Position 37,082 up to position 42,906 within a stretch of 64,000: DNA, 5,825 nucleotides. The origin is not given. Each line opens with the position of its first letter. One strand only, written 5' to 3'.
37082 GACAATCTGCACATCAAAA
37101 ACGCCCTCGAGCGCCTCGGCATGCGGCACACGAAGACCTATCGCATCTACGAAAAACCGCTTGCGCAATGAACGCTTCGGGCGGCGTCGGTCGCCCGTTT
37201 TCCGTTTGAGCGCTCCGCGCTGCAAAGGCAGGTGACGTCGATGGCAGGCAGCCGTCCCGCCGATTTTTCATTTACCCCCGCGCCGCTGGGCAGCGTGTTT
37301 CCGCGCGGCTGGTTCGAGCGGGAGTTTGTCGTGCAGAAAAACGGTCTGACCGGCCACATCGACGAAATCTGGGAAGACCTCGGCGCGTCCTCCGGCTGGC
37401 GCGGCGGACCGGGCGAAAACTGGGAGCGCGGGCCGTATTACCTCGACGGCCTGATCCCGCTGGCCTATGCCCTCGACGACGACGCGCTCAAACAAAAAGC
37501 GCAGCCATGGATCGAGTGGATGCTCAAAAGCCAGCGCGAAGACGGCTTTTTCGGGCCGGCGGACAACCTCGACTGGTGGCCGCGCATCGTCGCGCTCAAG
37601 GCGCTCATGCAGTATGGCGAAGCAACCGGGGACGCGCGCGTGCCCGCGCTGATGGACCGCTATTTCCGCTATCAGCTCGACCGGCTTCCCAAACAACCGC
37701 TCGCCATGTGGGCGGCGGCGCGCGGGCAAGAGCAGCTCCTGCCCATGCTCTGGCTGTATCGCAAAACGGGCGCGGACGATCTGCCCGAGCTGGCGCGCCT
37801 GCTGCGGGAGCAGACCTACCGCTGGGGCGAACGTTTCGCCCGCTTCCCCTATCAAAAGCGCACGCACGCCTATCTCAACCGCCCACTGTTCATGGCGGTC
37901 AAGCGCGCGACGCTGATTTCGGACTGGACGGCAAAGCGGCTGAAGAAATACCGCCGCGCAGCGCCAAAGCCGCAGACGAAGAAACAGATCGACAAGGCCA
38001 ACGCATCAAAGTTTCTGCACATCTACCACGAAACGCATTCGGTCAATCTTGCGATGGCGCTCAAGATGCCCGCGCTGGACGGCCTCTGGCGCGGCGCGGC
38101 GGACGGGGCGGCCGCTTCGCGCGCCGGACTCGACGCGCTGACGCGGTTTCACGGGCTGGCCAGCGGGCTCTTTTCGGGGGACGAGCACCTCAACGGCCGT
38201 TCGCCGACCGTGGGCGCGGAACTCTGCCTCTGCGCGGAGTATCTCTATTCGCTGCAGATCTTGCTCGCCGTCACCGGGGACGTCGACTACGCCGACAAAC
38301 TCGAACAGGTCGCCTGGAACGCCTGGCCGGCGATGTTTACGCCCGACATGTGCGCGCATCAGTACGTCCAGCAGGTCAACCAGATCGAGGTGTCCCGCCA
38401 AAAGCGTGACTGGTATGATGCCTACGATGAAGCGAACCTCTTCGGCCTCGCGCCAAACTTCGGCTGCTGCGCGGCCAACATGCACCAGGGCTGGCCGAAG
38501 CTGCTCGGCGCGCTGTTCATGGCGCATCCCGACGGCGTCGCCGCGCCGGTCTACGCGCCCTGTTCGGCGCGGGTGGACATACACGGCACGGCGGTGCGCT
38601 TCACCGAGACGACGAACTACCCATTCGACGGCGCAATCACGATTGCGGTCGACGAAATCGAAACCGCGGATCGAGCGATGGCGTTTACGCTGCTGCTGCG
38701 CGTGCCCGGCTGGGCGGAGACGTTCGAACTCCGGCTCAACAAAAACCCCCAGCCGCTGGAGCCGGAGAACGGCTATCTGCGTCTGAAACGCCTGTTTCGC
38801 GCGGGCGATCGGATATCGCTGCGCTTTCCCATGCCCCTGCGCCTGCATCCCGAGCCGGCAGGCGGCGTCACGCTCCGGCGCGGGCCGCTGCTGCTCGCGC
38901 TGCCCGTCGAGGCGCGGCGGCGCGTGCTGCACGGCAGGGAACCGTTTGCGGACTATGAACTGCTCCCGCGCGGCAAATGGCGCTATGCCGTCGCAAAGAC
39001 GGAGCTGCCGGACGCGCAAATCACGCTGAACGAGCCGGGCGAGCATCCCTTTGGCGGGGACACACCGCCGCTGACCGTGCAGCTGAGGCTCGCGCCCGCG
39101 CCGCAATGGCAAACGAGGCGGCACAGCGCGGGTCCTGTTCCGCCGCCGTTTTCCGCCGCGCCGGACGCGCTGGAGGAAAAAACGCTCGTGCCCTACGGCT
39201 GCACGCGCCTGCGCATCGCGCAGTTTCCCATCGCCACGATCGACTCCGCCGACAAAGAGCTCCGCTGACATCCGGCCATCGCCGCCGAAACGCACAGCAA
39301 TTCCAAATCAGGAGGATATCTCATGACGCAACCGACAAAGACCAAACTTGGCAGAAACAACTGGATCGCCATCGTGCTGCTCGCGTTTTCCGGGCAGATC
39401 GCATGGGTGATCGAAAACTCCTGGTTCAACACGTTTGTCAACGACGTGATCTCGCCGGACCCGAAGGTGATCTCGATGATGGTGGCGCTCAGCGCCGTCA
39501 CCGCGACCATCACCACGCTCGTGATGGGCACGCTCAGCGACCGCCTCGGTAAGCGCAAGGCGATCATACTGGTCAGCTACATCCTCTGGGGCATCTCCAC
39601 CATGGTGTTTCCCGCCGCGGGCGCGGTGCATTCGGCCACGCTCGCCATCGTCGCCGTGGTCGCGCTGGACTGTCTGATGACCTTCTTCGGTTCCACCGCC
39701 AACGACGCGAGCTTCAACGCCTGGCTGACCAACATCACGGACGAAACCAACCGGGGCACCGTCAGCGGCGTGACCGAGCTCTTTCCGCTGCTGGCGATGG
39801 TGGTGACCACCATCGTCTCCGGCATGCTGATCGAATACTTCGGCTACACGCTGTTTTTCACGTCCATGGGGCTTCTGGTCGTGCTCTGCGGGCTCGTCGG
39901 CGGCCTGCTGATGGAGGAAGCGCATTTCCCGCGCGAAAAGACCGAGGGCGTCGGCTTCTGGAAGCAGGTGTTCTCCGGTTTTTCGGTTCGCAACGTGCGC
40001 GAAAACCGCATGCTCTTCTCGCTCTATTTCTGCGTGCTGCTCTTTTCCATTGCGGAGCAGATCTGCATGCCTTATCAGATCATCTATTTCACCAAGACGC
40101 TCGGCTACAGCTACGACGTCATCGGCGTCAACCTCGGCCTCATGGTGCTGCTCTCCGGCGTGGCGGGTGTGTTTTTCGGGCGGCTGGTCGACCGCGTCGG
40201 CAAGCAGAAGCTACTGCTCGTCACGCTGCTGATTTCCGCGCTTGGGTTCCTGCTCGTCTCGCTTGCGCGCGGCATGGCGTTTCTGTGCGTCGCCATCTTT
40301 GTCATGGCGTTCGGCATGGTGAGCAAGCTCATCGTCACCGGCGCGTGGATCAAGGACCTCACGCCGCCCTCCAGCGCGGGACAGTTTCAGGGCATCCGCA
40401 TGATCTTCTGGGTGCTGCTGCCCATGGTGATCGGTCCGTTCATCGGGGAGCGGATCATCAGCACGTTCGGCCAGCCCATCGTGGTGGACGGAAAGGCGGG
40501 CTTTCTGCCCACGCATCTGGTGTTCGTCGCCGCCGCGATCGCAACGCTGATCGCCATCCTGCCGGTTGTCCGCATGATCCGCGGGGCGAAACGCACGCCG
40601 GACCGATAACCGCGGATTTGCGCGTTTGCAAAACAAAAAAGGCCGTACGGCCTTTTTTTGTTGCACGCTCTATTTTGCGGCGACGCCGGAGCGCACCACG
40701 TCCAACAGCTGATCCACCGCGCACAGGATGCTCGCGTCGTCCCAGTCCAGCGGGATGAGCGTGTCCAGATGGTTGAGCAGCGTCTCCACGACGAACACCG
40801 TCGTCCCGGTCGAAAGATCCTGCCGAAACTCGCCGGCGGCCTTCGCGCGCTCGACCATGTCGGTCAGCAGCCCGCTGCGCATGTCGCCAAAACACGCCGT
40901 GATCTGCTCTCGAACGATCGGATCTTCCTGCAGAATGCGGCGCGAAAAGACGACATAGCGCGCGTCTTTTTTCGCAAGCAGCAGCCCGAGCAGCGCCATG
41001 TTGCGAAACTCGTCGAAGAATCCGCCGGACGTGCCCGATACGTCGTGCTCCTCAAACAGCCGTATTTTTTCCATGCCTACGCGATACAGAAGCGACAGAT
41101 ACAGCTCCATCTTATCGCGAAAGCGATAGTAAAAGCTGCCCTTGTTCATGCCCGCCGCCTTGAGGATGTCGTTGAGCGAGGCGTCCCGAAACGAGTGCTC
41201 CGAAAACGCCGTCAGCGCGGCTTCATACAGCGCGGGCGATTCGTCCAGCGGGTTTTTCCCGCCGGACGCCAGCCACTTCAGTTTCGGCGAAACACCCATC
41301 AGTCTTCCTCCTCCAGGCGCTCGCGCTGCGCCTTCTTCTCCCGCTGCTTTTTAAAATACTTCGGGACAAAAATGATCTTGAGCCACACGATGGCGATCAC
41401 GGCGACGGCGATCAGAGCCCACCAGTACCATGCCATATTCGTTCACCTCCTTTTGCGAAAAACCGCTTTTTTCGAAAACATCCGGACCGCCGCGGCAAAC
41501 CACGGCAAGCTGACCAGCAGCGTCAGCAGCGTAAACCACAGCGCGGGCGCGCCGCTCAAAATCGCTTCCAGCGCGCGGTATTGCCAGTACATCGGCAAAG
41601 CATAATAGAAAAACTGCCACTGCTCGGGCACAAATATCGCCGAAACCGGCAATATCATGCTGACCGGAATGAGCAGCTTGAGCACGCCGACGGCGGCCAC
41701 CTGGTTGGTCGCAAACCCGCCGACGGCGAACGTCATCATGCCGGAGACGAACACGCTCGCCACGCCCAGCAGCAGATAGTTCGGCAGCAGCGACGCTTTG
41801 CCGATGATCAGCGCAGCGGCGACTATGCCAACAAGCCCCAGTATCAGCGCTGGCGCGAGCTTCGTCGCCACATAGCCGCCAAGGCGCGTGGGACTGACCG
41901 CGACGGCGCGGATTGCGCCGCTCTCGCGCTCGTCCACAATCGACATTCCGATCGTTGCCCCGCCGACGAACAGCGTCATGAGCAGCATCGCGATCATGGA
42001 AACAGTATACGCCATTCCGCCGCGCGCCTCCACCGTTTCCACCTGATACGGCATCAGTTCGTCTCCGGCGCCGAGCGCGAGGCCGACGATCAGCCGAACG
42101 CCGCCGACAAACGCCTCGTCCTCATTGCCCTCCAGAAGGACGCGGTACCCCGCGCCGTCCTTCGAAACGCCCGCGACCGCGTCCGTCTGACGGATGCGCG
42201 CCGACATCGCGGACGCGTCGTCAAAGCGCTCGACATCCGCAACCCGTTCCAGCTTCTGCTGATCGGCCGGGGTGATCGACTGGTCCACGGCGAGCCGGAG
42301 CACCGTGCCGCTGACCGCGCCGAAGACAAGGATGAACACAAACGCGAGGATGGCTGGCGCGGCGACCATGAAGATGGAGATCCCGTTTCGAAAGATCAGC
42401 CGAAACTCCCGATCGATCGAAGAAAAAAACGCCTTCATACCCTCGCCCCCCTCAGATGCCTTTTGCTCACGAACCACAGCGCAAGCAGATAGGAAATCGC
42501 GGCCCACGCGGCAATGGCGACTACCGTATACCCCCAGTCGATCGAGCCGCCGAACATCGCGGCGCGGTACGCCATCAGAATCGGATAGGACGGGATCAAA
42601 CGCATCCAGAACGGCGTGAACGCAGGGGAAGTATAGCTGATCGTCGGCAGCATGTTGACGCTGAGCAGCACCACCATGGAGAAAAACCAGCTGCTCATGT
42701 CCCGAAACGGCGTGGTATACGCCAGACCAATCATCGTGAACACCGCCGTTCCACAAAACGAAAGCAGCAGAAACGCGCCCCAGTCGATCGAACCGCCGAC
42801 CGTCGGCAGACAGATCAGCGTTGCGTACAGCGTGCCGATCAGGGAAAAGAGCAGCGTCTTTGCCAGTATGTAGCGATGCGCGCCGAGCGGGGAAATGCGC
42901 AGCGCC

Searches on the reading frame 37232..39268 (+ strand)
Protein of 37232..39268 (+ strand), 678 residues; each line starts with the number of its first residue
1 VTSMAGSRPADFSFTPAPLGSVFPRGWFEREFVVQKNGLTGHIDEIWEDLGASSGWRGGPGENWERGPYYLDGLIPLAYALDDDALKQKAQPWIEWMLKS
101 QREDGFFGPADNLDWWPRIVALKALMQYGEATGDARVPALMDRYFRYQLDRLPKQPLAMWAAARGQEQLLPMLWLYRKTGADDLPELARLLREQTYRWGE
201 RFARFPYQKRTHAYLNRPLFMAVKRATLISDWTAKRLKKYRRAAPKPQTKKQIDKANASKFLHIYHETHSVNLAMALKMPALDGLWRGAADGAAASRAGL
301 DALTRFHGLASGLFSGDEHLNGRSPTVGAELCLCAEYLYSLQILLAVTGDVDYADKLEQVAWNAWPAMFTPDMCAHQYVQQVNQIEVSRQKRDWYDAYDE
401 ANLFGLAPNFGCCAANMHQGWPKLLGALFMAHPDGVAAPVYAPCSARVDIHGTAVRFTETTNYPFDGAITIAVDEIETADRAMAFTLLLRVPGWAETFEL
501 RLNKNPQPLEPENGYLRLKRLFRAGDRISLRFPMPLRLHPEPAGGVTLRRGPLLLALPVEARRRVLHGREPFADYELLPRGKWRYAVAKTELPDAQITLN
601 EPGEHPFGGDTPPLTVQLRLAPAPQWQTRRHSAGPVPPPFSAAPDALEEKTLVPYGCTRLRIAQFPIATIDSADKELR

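Call 16: search_protein_families(library=pfam, proteins=[window:37232-39268:+], max_evalue=0.01)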
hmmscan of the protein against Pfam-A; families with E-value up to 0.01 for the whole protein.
window:37232-39268:+ (678 aa): 2 families
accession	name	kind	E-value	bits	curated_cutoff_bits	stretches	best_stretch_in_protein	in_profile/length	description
PF20736.2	Glyco_hydro127M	-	3.9e-16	59.4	24.2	1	436-534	2-95/95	Beta-L-arabinofuranosidase, GH127 middle domain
PF07944.18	Beta-AFase-like_GH127_cat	-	3.4e-13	49.8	24.9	1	69-424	62-374/376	Beta-L-arabinofuranosidase, GH127 catalytic domain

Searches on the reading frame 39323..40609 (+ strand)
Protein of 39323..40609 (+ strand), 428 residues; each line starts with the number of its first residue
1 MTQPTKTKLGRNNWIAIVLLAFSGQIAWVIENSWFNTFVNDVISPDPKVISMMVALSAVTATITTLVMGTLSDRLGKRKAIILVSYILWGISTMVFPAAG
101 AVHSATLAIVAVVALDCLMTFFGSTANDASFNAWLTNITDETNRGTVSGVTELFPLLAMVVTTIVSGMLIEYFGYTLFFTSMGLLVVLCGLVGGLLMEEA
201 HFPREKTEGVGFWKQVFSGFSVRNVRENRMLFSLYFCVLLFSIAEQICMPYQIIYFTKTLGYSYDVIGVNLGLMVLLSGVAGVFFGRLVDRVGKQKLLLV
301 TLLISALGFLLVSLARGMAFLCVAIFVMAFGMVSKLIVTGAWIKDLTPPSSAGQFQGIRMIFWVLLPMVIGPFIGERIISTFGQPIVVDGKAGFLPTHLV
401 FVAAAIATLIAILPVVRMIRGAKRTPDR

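Call 52: search_protein_families(library=pfam, proteins=[window:39323-40609:+], max_evalue=0.001)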
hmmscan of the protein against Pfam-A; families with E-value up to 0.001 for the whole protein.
window:39323-40609:+ (428 aa): 4 families
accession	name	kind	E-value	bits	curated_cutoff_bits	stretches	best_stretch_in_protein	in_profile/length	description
PF07690.21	MFS_1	-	1.2e-38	133.4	33.4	2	234-419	1-171/347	Major Facilitator Superfamily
PF12832.13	MFS_1_like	-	2e-16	60.5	25.2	1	46-383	32-366/373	MFS_1 like family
PF13347.12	MFS_2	-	2.7e-13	49.7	27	1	26-341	11-337/427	MFS/sugar transport protein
PF00083.30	Sugar_tr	-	0.00084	18.8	22.3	0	266-364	47-148/452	Sugar (and other) transporter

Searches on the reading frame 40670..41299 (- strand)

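Call 52: search_protein_families(library=pfam, proteins=[window:40670-41299:-], max_evalue=0.001)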
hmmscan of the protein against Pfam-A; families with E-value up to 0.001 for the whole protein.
window:40670-41299:- (209 aa): 1 family
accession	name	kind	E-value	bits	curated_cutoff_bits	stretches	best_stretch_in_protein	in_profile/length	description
PF00440.29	TetR_N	-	6.6e-12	45.5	24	1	25-69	2-46/47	Bacterial regulatory proteins, tetR family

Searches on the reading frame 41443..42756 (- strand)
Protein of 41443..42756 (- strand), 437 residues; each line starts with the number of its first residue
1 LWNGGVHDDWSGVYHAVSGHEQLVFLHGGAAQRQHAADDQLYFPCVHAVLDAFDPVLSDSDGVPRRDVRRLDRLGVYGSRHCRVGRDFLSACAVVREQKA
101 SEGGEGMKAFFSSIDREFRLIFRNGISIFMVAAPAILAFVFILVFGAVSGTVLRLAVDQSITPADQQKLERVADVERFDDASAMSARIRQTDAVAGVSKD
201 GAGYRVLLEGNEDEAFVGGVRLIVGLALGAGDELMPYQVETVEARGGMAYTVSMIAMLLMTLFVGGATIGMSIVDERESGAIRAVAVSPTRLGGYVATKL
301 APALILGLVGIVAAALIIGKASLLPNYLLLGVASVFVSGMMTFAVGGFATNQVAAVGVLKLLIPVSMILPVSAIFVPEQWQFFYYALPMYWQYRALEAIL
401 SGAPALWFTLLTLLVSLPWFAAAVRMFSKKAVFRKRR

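Call 52: search_protein_families(library=pfam, proteins=[window:41443-42756:-], max_evalue=0.001)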
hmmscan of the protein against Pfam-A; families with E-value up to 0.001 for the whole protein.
window:41443-42756:- (437 aa): 1 family
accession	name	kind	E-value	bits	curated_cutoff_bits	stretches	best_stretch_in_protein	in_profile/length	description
PF12698.13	ABC2_membrane_3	-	1e-08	35.1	31.6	1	249-414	162-335/347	ABC-2 family transporter protein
